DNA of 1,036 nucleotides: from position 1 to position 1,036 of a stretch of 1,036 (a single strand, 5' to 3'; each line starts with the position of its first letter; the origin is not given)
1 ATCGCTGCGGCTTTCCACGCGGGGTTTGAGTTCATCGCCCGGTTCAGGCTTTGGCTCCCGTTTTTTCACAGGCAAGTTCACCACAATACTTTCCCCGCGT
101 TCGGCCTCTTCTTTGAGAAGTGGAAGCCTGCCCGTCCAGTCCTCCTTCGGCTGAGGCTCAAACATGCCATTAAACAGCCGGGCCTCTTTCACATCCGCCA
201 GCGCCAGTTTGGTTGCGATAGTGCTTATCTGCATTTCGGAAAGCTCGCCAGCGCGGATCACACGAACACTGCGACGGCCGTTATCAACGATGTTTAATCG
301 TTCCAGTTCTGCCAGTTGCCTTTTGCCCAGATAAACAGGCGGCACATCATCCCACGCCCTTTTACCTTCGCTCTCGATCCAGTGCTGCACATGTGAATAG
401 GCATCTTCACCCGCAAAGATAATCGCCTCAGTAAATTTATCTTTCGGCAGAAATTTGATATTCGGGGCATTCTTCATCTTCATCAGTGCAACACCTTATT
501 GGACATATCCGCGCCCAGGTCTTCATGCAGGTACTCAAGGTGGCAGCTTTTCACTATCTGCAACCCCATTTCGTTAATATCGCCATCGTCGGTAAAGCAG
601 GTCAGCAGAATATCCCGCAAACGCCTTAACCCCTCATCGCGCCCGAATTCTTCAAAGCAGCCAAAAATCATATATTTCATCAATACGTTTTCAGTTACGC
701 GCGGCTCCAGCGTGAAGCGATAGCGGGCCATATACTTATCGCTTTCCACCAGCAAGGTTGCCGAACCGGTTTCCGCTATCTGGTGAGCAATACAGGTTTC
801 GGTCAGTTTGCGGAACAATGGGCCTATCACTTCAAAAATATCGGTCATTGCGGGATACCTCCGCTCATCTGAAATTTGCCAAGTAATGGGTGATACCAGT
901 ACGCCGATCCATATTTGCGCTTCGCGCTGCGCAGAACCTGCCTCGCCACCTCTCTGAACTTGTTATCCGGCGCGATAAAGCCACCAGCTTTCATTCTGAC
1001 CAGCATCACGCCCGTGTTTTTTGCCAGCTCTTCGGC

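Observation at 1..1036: Three-gene minus-strand module with both junctions translationally coupled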

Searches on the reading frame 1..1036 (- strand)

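Call 8: search_protein_families(library=pfam, proteins=[L001:14824-15192:+, L001:15189-15554:+, L001:15554-17689:+, L001:14513-14827:+, L001:14332-14520:+, L001:14070-14339:+], max_evalue=0.1)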
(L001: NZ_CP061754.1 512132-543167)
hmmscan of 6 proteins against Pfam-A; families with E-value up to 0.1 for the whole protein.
L001:14824-15192:+ (122 aa): 2 families
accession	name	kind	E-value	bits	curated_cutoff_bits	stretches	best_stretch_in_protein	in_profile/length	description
PF25014.1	NET2A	-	0.074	13.3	33.1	1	4-30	124-150/235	NET2A-like domain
PF19026.7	UBA_HYPK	-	0.079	12.8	27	0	46-62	8-24/41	HYPK UBA domain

L001:15189-15554:+ (121 aa): 0 families

L001:15554-17689:+ (711 aa): 1 family
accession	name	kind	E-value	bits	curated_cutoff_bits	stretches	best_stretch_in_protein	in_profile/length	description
PF06048.17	DUF927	-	4.7e-50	171.3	22.6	1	160-439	5-283/284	Domain of unknown function (DUF927)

L001:14513-14827:+ (104 aa): 0 families

L001:14332-14520:+ (62 aa): 0 families

L001:14070-14339:+ (89 aa): 0 families

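Call 9: search_protein_families(library=phrogs, proteins=[L001:14824-15192:+, L001:15189-15554:+, L001:15554-17689:+, L001:14513-14827:+, L001:14332-14520:+, L001:14070-14339:+], max_evalue=0.1)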
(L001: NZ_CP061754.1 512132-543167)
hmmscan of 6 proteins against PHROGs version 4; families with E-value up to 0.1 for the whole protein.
L001:14824-15192:+ (122 aa): 1 family
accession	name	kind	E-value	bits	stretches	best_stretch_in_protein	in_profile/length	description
phrog_6610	-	unknown function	3.3e-72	241.3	1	1-122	1-122/122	-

L001:15189-15554:+ (121 aa): 1 family
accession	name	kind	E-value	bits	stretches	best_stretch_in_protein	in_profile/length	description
phrog_7417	-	unknown function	2.1e-85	283.8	1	1-121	1-121/121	-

L001:15554-17689:+ (711 aa): 5 families
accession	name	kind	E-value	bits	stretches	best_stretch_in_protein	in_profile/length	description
phrog_1139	-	DNA, RNA and nucleotide metabolism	1.8e-183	612.9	1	30-708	158-893/895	DNA primase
phrog_8841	-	DNA, RNA and nucleotide metabolism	3e-36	126.3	1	268-707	210-617/633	DNA primase/helicase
phrog_2850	-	unknown function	1e-16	62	1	3-130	1-119/465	-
phrog_25314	-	unknown function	9.4e-13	48.2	1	299-532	569-801/1010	-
phrog_9778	-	unknown function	0.024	15.8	1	252-283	18-49/58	-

L001:14513-14827:+ (104 aa): 1 family
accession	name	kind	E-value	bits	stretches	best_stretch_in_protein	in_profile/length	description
phrog_6805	-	unknown function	1.2e-60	203.2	1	1-104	1-104/104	-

L001:14332-14520:+ (62 aa): 1 family
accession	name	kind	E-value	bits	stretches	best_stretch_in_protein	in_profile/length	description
phrog_7465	-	unknown function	1.8e-45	153.9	1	1-62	1-62/62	-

L001:14070-14339:+ (89 aa): 3 families
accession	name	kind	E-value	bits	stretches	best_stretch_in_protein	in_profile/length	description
phrog_1743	-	transcription regulation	1.2e-41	141.7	1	1-89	1-94/94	transcriptional repressor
phrog_1426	-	unknown function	0.0026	18.7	1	4-59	3-52/73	-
phrog_6196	-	transcription regulation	0.033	15.3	1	11-60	43-89/93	transcriptional repressor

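Call 10: search_protein_families(library=ncbifam, proteins=[L001:14824-15192:+, L001:15189-15554:+, L001:15554-17689:+, L001:14513-14827:+, L001:14332-14520:+, L001:14070-14339:+], max_evalue=0.1)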
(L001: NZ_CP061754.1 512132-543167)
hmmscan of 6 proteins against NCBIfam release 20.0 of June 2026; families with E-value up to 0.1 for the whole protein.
L001:14824-15192:+ (122 aa): 0 families

L001:15189-15554:+ (121 aa): 0 families

L001:15554-17689:+ (711 aa): 1 family
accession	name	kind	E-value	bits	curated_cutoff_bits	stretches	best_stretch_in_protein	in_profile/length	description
NF047345.1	SCCmet_Cch1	equivalog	3.2e-11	42.5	700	1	351-556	191-387/542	cassette chromosome replicative helicase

L001:14513-14827:+ (104 aa): 0 families

L001:14332-14520:+ (62 aa): 0 families

L001:14070-14339:+ (89 aa): 1 family
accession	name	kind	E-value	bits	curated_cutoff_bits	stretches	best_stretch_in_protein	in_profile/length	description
NF033153.2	phage_ICD_like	subfamily_domain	2.2e-17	62.8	25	1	13-58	1-47/48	host cell division inhibitor Icd-like protein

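Call 11: search_protein_families(library=padloc, proteins=[L001:14824-15192:+, L001:15189-15554:+, L001:15554-17689:+, L001:14513-14827:+, L001:14332-14520:+, L001:14070-14339:+], max_evalue=0.1)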
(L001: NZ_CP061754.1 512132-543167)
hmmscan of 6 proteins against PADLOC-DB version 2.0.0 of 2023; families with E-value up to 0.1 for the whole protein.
L001:14824-15192:+ (122 aa): 0 families

L001:15189-15554:+ (121 aa): 0 families

L001:15554-17689:+ (711 aa): 0 families

L001:14513-14827:+ (104 aa): 0 families

L001:14332-14520:+ (62 aa): 0 families

L001:14070-14339:+ (89 aa): 0 families

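Call 12: search_solved_structures(query=L001:15554-17689:+, max_evalue=1)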
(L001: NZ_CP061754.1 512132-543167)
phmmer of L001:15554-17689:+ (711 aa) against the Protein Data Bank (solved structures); distinct sequences matched with E-value up to 1: 3.
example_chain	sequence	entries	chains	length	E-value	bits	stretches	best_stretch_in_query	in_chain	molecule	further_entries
8tch_A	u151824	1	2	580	1.1e-13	53.6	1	269-608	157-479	Pathogenicity island protein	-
5dgk_A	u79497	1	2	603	0.0031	19.1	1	351-466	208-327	Active helicase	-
8z21_B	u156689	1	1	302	0.48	11.9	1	301-342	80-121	Oligopeptide transport system permease protein OppC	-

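Call 16: find_homologous_proteins(query=L001:14824-15189:+)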
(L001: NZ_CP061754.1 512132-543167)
Query L001:14824-15189:+ (122 aa): 417 proteins with E <= 0.001 among 428 candidates; the best 120 are listed.
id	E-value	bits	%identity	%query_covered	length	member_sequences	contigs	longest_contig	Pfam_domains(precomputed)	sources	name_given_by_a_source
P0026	1.3e-72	259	99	100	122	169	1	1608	-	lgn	-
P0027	6.5e-70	251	96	100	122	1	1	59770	-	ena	-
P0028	3.1e-67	242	93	100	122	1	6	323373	-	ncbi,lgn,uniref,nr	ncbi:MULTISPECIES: hypothetical protein [Enterobacter cloacae complex]|uniref:hypothetical protein n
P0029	1.5e-66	240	89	100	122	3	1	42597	-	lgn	-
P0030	2.0e-66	239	95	100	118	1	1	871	-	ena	-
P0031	1.0e-65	237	93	100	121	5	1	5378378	-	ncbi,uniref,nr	ncbi:hypothetical protein IE978_08675 [Klebsiella pneumoniae]|uniref:Uncharacterized protein n=1 Tax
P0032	1.5e-65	236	87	100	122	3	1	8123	-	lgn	-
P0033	2.0e-65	236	87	100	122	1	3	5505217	-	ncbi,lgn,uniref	ncbi:hypothetical protein [Klebsiella variicola]|uniref:hypothetical protein n=1 Tax=Klebsiella vari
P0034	4.5e-65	235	89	100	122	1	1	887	-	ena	-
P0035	3.2e-64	232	89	100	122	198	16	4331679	-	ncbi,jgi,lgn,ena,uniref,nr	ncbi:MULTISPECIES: hypothetical protein [Enterobacteriaceae]|jgi:hypothetical protein|uniref:hypothe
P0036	3.2e-64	232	89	100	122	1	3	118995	-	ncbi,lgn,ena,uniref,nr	ncbi:hypothetical protein [Atlantibacter hermannii]|uniref:hypothetical protein n=1 Tax=Atlantibacte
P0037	8.5e-64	231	88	100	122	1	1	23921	-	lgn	-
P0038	8.5e-64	231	89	100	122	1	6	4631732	-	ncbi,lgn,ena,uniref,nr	ncbi:hypothetical protein ACOTW9_20700 [Enterobacter cloacae complex sp. IR5378]|uniref:hypothetical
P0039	2.9e-63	229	86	100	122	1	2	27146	-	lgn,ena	-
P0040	3.2e-63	229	87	100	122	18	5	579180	-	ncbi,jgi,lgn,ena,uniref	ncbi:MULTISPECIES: hypothetical protein [Kosakonia]|jgi:hypothetical protein|uniref:hypothetical pro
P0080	1.6e-60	220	82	100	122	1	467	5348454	-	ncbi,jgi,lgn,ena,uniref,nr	ncbi:hypothetical protein BFX86_11465 [Enterobacter hormaechei]|jgi:hypothetical protein|uniref:hypo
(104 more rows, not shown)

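Call 32: find_encoding_contigs(protein=P0080, flank=10000, max_places=4)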
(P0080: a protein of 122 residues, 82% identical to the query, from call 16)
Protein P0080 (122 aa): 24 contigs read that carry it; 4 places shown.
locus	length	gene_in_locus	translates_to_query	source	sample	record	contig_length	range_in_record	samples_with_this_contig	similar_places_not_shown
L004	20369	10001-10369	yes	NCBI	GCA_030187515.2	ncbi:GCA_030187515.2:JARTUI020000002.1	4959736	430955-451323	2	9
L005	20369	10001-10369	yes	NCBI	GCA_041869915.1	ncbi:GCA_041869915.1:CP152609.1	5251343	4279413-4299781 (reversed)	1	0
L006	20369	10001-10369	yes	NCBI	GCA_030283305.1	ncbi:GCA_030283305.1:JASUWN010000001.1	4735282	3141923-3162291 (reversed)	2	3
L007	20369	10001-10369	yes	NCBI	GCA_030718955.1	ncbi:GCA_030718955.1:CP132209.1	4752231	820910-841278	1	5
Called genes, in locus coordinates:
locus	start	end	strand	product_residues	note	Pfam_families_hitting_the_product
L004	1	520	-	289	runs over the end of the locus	PF17284:Spermine_synt_N, PF01564:Spermine_synth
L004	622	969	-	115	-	PF09691:T2SS_PulS_OutS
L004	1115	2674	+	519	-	PF10518:TAT_signal (weak), PF07732:Cu-oxidase_3, PF00394:Cu-oxidase (faint), PF07731:Cu-oxidase_2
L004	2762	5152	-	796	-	PF01011:PQQ, PF13360:PQQ_2 (faint), PF07774:EMC1_C (faint)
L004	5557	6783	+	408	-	PF13356:Arm-DNA-bind_3, PF22022:Phage_int_M (weak), PF00589:Phage_integrase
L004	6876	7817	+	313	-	-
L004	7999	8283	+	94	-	PF05930:Phage_AlpA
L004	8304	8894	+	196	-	-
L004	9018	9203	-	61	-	-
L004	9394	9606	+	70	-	-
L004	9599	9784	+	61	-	-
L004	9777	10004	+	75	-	-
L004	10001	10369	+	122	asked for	-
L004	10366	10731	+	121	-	-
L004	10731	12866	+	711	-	PF06048:DUF927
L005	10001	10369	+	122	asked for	-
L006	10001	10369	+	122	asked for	-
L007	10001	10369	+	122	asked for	-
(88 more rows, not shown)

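Call 34: find_related_loci(query=A2, collection=genome_contigs, flank=10000)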
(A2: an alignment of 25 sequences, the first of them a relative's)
Query A2 (122 aa) in genome_contigs; peptide patterns used: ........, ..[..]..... (x = any residue, [..] = any of these).
100 stretches matched a pattern; 27 encode a relative of the query (tblastn E <= 1e-3); 27 distinct loci.
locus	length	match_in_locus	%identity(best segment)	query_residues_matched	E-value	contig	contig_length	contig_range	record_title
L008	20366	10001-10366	87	1-122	8e-71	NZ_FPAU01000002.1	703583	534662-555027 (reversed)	Kosakonia arachidis strain Ah-143, whole genome shotgun sequence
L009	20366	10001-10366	88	1-122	6e-71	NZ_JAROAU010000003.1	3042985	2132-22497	Kosakonia cowanii strain 282A-S69 282A_S69_3, whole genome shotgun sequence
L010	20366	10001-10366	87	1-122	8e-71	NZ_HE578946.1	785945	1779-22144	Phytobacter massiliensis JC163 strain type strain: JC163, whole genome shotgun sequence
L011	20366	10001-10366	85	1-122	1e-68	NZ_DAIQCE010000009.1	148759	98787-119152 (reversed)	MAG: Leclercia sp. isolate CTOTU48187 NODE_11_length_148759_cov_28.275615, whole genome shotgun sequence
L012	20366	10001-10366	83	1-122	3e-68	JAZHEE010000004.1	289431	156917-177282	Rosenbergiella sp. YN46 NODE_4_length_289431_cov_1953.829745, whole genome shotgun sequence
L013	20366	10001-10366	82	1-122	4e-68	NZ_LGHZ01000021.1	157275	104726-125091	Kluyvera genomosp. 1 strain L2 contig21, whole genome shotgun sequence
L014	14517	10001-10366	82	1-122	5e-68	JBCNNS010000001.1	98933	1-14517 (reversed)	MAG: Raoultella sp. isolate SMAGNO107 Contig1, whole genome shotgun sequence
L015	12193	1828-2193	81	1-122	1e-67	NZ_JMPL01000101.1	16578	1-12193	Kluyvera ascorbata ATCC 33433 GKAS.assembly.101, whole genome shotgun sequence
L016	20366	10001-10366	81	1-122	4e-67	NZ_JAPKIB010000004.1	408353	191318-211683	Kluyvera sp. CHPC 1.2972 NODE_4_length_408353_cov_153.674769, whole genome shotgun sequence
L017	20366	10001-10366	80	1-122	5e-67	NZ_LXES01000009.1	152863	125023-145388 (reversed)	Enterobacter soli ATCC BAA-2102 Sequence00009, whole genome shotgun sequence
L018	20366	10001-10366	80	1-122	1e-65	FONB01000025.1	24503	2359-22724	Kosakonia sp. S29 genome assembly, contig: Ga0075254_125, whole genome shotgun sequence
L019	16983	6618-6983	76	1-122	4e-64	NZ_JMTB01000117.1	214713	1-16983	Trabulsiella guamensis ATCC 49490 GTGU.assembly.117, whole genome shotgun sequence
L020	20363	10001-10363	75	1-121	6e-61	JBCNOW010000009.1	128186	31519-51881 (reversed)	MAG: Enterobacterales bacterium isolate SMAGNO137 Contig9, whole genome shotgun sequence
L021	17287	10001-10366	74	1-122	9e-61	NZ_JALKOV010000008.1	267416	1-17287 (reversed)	Pantoea dispersa strain S68 contig00008, whole genome shotgun sequence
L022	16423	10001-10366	74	1-122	1e-60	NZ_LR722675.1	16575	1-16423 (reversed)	Buttiauxella massiliensis strain Marseille-P9829, whole genome shotgun sequence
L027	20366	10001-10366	71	1-122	2e-57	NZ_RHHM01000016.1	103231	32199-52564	Erwinia psidii strain IBSBF 435 scaffold_16, whole genome shotgun sequence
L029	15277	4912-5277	70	1-122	8e-56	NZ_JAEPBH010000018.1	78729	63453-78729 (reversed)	Tenebrionibacter intestinalis strain BIT-L3 Scaffold18, whole genome shotgun sequence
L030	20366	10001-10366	69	1-122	8e-56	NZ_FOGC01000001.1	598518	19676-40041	Rosenbergiella nectarea strain 8N4, whole genome shotgun sequence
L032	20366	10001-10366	84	1-122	2e-68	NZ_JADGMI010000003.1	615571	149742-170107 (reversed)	Superficieibacter sp. 1612_C1 1612_C1_3, whole genome shotgun sequence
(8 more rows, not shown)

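Call 37: search_protein_families(library=pfam, proteins=[L008:10366-11733:+, L014:10366-12114:+, L020:10366-12105:+, L022:10366-12048:+, L027:10366-12111:+, L015:2193-3992:+, L029:5277-7394:+, L021:10366-11727:+, L030:10366-11742:+, L032:10366-11736:+], max_evalue=0.001)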
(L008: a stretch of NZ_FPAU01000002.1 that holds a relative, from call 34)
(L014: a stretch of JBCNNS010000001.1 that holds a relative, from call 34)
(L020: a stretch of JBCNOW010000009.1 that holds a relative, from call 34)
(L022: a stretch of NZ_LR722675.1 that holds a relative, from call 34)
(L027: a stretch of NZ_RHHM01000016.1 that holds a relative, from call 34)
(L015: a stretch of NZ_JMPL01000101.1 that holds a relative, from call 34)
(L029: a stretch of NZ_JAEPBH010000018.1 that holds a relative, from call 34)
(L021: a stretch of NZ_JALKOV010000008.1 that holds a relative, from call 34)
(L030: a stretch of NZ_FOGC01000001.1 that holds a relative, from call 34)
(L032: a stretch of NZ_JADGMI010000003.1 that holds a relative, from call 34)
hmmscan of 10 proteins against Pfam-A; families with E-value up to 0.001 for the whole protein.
L008:10366-11733:+ (455 aa): 1 family
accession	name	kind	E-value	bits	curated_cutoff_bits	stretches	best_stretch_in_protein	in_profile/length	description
PF13481.12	AAA_25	-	1.2e-43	149.4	27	1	129-298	17-194/195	AAA domain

L014:10366-12114:+ (582 aa): 3 families
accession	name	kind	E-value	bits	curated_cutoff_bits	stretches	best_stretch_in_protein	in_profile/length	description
PF08706.16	D5_N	-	1.7e-12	48.3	22.4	1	140-270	2-142/145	D5 N terminal like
PF19263.5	DUF5906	-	2.9e-10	41.2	27.6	1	303-403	2-108/114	Family of unknown function (DUF5906)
PF03288.22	Pox_D5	-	1.1e-06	29.4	21.4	1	476-563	4-78/86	Poxvirus D5 protein-like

L020:10366-12105:+ (579 aa): 3 families
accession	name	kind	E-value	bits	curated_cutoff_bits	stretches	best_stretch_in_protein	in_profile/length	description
PF08706.16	D5_N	-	2e-11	44.8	22.4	1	140-268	3-141/145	D5 N terminal like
PF19263.5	DUF5906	-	4.8e-10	40.5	27.6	1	302-410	2-114/114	Family of unknown function (DUF5906)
PF03288.22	Pox_D5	-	6.5e-10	39.8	21.4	1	473-566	2-80/86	Poxvirus D5 protein-like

L022:10366-12048:+ (560 aa): 1 family
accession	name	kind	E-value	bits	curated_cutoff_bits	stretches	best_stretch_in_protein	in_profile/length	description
PF19263.5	DUF5906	-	2.9e-21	76.7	27.6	1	291-393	2-108/114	Family of unknown function (DUF5906)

L027:10366-12111:+ (581 aa): 3 families
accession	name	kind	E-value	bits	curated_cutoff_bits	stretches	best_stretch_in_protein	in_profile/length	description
PF19263.5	DUF5906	-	1.9e-11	45.1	27.6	1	305-413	2-114/114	Family of unknown function (DUF5906)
PF03288.22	Pox_D5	-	1.8e-10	41.6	21.4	1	476-573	2-85/86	Poxvirus D5 protein-like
PF08706.16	D5_N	-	6.4e-08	33.4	22.4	1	143-271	3-141/145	D5 N terminal like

L015:2193-3992:+ (599 aa): 3 families
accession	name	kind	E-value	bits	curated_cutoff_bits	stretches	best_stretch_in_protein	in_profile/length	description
PF03288.22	Pox_D5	-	1.7e-11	44.8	21.4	1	490-581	2-79/86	Poxvirus D5 protein-like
PF19263.5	DUF5906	-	2.3e-11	44.7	27.6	1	319-427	2-114/114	Family of unknown function (DUF5906)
PF08706.16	D5_N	-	1.3e-10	42.1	22.4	1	156-285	2-141/145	D5 N terminal like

L029:5277-7394:+ (705 aa): 1 family
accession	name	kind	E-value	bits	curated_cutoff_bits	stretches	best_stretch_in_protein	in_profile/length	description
PF06048.17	DUF927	-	5.6e-49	167.8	22.6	1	157-435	6-283/284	Domain of unknown function (DUF927)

L021:10366-11727:+ (453 aa): 1 family
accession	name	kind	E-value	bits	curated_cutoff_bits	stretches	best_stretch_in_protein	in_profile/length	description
PF13481.12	AAA_25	-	3.7e-43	147.9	27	1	123-296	13-194/195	AAA domain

L030:10366-11742:+ (458 aa): 1 family
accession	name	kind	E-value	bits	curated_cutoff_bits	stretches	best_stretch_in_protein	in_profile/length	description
PF13481.12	AAA_25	-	1.2e-41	143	27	1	133-298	21-194/195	AAA domain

L032:10366-11736:+ (456 aa): 1 family
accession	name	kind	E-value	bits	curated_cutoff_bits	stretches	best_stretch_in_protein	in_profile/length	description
PF13481.12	AAA_25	-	2.8e-44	151.5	27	1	123-298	12-194/195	AAA domain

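Call 38: predict_structure(alignment_id=A2)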
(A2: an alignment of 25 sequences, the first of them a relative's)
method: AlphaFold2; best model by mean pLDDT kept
length: 122 residues; sequences in the alignment: 25
mean_pLDDT: 56.1   pTM: 0.29
mean pLDDT of the five models: 56.1, 52.9, 50.7, 50.1, 49.2
residues with pLDDT >= 90: 0; 70-90: 20; 50-70: 53; < 50: 49
segments of 3 or more residues with pLDDT < 50: 32-41, 66-70, 72-78, 102-122
pLDDT, mean of each block of 10 residues (from residue 1): 69 87 70 45 57 59 49 47 53 59 44 38 32
secondary structure, 60 per line:
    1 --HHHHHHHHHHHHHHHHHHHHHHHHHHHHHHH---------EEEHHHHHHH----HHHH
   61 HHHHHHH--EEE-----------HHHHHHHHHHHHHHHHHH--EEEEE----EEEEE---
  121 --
elements in order: H3-33 E43-45 H46-52 H57-67 E70-72 H84-101 E104-108 E113-117
